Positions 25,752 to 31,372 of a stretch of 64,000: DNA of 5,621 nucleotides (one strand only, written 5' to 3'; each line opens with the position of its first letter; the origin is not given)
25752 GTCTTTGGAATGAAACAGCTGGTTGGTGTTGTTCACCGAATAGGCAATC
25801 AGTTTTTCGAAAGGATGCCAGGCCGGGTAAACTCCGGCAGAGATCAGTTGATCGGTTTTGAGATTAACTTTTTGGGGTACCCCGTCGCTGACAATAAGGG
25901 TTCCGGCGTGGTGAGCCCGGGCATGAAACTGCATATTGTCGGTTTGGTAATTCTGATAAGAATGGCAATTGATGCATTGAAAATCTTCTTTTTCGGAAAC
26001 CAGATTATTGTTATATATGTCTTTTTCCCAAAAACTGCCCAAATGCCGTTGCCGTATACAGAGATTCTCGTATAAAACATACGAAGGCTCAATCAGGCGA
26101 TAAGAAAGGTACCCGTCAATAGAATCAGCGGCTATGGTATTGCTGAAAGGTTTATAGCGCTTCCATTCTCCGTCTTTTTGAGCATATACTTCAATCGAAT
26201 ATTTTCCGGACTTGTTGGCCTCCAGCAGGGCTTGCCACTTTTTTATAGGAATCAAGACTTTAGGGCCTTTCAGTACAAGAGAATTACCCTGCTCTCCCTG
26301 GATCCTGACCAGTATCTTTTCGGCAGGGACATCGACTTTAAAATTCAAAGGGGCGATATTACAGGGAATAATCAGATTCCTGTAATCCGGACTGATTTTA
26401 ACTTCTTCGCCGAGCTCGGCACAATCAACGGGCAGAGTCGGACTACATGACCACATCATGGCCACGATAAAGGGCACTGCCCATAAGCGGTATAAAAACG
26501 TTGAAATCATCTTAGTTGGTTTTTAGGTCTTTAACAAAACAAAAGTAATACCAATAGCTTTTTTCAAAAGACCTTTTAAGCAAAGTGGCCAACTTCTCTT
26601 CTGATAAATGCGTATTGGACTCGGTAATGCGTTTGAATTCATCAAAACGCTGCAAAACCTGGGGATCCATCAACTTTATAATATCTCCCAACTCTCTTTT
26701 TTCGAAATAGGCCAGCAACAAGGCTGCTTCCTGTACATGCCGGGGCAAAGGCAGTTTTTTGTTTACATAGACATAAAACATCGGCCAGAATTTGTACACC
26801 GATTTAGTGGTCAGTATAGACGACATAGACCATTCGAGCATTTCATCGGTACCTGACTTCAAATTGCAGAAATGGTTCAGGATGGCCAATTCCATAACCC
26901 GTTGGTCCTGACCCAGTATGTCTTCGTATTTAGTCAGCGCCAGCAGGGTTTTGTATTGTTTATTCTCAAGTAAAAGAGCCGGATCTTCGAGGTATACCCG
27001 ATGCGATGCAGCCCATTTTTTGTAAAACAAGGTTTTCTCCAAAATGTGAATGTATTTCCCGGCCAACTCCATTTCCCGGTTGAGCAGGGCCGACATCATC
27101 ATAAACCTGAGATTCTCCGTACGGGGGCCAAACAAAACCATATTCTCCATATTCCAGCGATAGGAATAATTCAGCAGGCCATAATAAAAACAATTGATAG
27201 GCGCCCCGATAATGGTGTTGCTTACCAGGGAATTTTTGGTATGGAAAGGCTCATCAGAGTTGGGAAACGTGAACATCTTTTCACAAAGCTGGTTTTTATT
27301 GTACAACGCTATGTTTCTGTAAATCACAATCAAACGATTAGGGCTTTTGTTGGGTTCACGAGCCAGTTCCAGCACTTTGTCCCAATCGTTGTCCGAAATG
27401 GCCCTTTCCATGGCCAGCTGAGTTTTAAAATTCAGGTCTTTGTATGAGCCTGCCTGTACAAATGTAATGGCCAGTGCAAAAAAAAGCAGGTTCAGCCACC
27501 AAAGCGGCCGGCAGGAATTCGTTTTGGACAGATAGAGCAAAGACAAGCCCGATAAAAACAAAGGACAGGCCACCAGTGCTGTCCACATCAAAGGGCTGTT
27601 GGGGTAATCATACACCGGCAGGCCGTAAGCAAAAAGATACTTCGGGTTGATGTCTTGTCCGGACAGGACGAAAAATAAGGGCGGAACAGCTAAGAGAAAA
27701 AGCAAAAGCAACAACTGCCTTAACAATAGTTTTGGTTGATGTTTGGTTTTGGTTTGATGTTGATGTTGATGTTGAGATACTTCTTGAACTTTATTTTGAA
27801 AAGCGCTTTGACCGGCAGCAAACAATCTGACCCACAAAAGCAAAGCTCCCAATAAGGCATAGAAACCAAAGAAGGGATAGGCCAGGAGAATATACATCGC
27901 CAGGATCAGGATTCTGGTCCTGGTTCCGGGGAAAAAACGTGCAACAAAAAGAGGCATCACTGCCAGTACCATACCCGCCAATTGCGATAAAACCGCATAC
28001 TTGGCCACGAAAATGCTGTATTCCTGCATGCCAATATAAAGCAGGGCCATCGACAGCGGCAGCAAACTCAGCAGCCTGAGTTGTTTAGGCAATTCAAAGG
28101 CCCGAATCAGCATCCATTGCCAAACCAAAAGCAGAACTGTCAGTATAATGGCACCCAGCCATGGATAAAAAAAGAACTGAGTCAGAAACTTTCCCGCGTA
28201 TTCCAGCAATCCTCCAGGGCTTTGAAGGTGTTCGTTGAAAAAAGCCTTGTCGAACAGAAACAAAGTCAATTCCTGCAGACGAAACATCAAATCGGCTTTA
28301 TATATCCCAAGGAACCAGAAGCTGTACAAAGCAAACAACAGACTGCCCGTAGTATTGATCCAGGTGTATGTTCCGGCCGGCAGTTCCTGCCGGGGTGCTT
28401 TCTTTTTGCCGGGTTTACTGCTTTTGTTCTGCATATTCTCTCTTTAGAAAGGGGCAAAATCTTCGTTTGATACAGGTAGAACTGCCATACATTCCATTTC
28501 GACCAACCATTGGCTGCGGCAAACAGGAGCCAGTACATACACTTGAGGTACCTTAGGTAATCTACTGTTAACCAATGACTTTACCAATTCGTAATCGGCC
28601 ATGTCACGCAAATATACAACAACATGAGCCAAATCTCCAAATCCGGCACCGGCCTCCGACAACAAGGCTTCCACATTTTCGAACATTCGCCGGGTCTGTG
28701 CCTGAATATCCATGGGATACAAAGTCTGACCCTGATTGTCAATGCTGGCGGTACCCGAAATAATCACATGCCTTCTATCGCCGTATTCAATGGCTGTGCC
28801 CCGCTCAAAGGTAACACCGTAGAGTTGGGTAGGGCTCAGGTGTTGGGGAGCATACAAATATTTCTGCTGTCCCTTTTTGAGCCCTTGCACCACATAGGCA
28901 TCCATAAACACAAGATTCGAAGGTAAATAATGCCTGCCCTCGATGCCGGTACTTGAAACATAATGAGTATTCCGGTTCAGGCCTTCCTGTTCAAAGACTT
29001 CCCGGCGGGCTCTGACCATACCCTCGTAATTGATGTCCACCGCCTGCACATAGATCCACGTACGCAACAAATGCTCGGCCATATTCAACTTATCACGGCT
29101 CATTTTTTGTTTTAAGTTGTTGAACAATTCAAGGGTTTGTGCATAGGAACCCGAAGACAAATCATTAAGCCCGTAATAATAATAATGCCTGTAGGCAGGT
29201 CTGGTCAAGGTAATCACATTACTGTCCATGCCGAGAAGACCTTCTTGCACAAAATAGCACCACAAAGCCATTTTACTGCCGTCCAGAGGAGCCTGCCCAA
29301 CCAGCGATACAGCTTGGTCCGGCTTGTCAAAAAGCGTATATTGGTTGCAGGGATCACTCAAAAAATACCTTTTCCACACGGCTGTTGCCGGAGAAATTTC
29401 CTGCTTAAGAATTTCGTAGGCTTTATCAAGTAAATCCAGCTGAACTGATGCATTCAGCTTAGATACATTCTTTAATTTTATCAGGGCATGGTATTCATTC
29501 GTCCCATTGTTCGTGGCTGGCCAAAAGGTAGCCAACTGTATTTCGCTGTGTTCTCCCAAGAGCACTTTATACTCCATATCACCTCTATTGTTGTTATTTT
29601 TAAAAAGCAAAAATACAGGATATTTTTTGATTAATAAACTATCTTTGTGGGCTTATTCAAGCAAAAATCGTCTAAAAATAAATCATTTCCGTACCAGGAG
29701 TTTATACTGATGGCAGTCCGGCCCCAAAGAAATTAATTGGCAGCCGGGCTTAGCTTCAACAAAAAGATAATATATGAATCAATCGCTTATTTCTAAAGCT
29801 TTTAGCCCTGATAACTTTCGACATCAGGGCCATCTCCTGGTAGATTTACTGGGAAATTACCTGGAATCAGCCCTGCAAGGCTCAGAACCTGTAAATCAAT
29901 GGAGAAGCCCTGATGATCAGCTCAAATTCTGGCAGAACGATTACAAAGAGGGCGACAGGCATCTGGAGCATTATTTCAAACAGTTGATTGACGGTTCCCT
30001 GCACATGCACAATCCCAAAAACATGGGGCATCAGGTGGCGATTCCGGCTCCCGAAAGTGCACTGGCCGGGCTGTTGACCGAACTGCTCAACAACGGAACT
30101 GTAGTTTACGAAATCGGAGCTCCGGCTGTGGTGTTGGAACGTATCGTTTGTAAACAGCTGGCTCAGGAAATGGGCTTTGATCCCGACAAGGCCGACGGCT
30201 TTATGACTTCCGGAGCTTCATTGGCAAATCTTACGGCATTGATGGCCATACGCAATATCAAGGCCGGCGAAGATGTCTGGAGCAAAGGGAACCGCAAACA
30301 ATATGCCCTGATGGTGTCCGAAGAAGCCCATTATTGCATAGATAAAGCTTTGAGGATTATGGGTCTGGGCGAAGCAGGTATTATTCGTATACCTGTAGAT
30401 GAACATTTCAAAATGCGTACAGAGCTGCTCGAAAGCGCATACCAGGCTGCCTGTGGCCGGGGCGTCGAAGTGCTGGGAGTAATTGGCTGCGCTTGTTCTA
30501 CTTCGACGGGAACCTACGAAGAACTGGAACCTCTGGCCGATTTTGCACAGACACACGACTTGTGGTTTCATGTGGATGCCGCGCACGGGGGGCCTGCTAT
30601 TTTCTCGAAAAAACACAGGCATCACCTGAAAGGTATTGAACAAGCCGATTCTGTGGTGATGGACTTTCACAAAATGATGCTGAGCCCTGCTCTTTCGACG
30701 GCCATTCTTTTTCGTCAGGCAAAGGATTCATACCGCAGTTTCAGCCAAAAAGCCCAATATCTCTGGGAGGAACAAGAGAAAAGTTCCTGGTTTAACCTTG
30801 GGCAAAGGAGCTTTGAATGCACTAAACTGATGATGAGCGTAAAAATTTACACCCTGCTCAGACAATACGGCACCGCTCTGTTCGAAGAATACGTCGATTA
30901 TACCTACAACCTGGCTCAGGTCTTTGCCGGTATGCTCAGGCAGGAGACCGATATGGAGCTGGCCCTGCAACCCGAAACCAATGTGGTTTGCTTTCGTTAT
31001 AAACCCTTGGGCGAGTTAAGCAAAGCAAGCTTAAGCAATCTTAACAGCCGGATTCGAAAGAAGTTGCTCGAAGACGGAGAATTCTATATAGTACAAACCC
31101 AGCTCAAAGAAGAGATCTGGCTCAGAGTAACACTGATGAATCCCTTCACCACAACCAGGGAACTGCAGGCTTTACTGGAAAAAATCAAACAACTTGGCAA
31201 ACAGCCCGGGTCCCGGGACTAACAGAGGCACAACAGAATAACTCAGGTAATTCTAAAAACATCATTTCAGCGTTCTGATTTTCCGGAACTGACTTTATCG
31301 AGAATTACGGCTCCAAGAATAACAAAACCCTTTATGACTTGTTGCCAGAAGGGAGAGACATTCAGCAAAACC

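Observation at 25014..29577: Three-gene unit: Rid/chorismatase-like enzyme, DUF6057-like membrane protein, and beta-propeller lipoprotein with CXXCH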

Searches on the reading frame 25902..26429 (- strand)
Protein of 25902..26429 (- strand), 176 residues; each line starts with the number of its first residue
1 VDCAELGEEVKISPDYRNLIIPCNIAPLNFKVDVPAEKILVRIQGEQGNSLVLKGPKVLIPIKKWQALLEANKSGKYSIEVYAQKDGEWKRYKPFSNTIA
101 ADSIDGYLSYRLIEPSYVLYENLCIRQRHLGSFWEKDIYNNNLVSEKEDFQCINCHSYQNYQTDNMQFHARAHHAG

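Call 71: search_protein_families(library=pfam, proteins=[window:25902-26429:-], max_evalue=10)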
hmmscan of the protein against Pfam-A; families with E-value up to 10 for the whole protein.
seq(176 aa): 2 families
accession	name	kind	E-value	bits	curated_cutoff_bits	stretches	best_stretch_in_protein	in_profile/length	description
PF03150.19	CCP_MauG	-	0.099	13.7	25.6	1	136-169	8-41/149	Di-haem cytochrome c peroxidase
PF23028.1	YbjQ_3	-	0.21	12.5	27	1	20-38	65-83/95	C2 domain-containing protein 5, fifth YbjQ-like domain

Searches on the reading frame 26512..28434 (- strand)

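Call 3: search_protein_families(library=pfam, proteins=[window:26512-28434:-], max_evalue=0.01)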
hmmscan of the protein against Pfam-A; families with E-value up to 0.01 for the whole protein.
window:26512-28434:- (640 aa): 1 family
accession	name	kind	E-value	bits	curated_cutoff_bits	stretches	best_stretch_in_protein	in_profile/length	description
PF19529.4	DUF6057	-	5e-81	273.7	29.8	2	230-633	182-568/569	Family of unknown function (DUF6057)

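Call 4: search_protein_families(library=ncbifam, proteins=[window:26512-28434:-], max_evalue=0.01)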
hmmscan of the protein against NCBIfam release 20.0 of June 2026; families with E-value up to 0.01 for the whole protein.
window:26512-28434:- (640 aa): 0 families

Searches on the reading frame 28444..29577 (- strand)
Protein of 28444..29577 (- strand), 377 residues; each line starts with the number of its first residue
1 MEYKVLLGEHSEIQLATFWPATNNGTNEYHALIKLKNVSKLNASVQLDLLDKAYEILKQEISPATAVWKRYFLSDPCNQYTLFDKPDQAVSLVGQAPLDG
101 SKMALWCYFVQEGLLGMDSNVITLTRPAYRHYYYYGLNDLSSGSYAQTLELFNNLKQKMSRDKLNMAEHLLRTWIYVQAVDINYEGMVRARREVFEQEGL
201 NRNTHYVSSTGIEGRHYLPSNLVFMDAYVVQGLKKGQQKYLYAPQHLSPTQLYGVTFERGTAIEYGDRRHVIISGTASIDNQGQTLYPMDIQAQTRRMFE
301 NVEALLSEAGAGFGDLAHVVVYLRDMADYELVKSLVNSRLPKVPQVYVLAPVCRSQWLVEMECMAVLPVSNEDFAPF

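Call 3: search_protein_families(library=pfam, proteins=[window:28444-29577:-], max_evalue=0.01)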
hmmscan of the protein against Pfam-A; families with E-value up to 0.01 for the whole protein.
window:28444-29577:- (377 aa): 1 family
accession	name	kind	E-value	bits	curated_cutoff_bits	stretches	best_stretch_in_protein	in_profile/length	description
PF01042.26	Ribonuc_L-PSP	-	9.5e-16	58.3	27.3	1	269-366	19-120/121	Endoribonuclease L-PSP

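Call 4: search_protein_families(library=ncbifam, proteins=[window:28444-29577:-], max_evalue=0.01)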
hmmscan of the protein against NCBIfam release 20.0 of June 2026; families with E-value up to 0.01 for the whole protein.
window:28444-29577:- (377 aa): 4 families
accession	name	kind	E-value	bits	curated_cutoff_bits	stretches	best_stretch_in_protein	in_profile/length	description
TIGR04444.1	chori_FkbO_Hyg5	subfamily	3.4e-11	43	325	1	169-364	100-310/311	FkbO/Hyg5 family chorismatase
TIGR00004.1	TIGR00004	subfamily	1.6e-10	41.2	106.25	1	270-337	25-93/125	Rid family detoxifying hydrolase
TIGR03610.1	RutC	equivalog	6e-09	36.1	169.1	1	271-341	28-98/127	pyrimidine utilization protein C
NF008490.0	PRK11401.1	equivalog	1.8e-05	24.6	222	1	271-333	27-88/129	enamine/imine deaminase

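Call 37: search_solved_structures(query=window:28444-29577:-, max_evalue=0.01, show_alignments=2)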
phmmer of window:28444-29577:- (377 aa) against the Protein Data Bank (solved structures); distinct sequences matched with E-value up to 0.01: 28.
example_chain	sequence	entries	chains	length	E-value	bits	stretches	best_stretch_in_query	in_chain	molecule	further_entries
2dyy_A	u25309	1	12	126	1e-07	34.4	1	270-353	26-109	UPF0076 protein PH0854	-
6tcc_A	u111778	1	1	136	1.4e-06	30.7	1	269-368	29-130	ribonuclease UK114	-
5yu2_A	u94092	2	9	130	2e-06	30.2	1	273-336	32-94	Translation initiation inhibitor homologue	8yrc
9bk1_A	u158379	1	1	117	1.3e-05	27.5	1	271-368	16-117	L-PSP family protein PSPTO_0102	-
6tcd_A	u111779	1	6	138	2.3e-05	26.7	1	269-370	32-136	Ribonuclease UK114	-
1x25_A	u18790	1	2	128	2.6e-05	26.5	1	262-352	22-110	Hypothetical UPF0076 protein ST0811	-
1qu9_A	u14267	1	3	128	2.7e-05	26.5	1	271-334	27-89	YJGF PROTEIN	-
5ag3_A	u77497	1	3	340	2.9e-05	26.4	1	255-364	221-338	PUTATIVE PTERIDINE-DEPENDENT DIOXYGENASE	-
3r0p_A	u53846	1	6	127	5.4e-05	25.5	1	270-337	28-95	L-PSP putative endoribonuclease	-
1j7h_A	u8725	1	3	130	6.8e-05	25.1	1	271-333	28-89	HYPOTHETICAL PROTEIN HI0719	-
2csl_A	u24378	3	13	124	7.4e-05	25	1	271-334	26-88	protein translation initiation inhibitor | translation initiation inhibitor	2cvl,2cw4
3vcz_A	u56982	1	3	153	0.00011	24.5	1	271-335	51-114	Endoribonuclease L-PSP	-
7cd2_A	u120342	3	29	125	0.00014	24.1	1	281-341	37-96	YabJ protein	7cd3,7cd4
2uyj_A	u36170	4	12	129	0.00015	24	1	286-336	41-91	PROTEIN TDCF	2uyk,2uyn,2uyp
1qd9_A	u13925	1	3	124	0.00017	23.8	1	281-338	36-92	PURINE REGULATORY PROTEIN YABJ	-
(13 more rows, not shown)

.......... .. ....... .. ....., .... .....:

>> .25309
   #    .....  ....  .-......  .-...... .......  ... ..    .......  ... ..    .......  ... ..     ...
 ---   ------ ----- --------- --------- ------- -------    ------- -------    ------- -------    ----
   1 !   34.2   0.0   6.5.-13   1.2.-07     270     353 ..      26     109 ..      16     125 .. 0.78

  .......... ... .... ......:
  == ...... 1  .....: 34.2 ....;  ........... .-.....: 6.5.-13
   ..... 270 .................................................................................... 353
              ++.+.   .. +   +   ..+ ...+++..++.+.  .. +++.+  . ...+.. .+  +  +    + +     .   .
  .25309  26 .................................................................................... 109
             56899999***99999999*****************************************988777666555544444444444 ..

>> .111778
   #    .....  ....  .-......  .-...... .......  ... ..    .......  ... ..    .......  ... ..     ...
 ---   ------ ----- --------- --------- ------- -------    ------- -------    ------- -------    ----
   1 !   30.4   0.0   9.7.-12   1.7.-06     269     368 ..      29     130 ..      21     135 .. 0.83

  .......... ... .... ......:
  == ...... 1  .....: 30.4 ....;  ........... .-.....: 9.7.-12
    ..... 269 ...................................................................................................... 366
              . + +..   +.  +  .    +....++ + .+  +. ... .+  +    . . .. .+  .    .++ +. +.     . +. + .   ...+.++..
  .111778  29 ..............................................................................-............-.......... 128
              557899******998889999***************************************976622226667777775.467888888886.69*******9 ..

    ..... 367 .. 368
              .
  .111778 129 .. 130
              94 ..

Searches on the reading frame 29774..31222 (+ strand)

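Call 3: search_protein_families(library=pfam, proteins=[window:29774-31222:+], max_evalue=0.01)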
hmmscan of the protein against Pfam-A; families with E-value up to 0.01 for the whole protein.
window:29774-31222:+ (482 aa): 3 families
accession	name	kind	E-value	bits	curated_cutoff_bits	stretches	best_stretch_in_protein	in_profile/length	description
PF00282.25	Pyridoxal_deC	-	1.8e-57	195.2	27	1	69-410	28-375/375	Pyridoxal-dependent decarboxylase conserved domain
PF00155.27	Aminotran_1_2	-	8.9e-08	32.1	19.7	1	192-276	107-193/361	Aminotransferase class I and II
PF01212.27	Beta_elim_lyase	-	3.8e-05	23.6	27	1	174-391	69-233/288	Beta-eliminating lyase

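Call 4: search_protein_families(library=ncbifam, proteins=[window:29774-31222:+], max_evalue=0.01)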
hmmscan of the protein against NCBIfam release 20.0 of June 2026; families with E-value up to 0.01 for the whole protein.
window:29774-31222:+ (482 aa): 7 families
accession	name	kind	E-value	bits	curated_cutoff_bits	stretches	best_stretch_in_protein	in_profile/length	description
TIGR03799.1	NOD_PanD_pyr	equivalog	2.4e-58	197.8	606.1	1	62-472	71-520/522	pyridoxal-dependent aspartate 1-decarboxylase PanP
NF052646.1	DABADecarRhbB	equivalog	3.8e-58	197.3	900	1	70-474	87-481/491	L-2,4-diaminobutyrate decarboxylase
TIGR03812.1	tyr_de_CO2_Arch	equivalog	1.5e-32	112.9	299.4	1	121-472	60-373/375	tyrosine decarboxylase MfnA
TIGR03811.1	tyr_de_CO2_Ent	equivalog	1.3e-16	60.2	905.3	2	179-274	225-325/608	tyrosine decarboxylase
NF002748.0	PRK02769.1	equivalog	7.1e-10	38.1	305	1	119-315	64-248/382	histidine decarboxylase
TIGR01788.1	Glu-decarb-GAD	equivalog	1.3e-08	34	380.4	1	138-431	100-385/431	glutamate decarboxylase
TIGR03402.1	FeS_nifS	equivalog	0.0084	14.9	530.75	0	97-270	19-174/379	cysteine desulfurase NifS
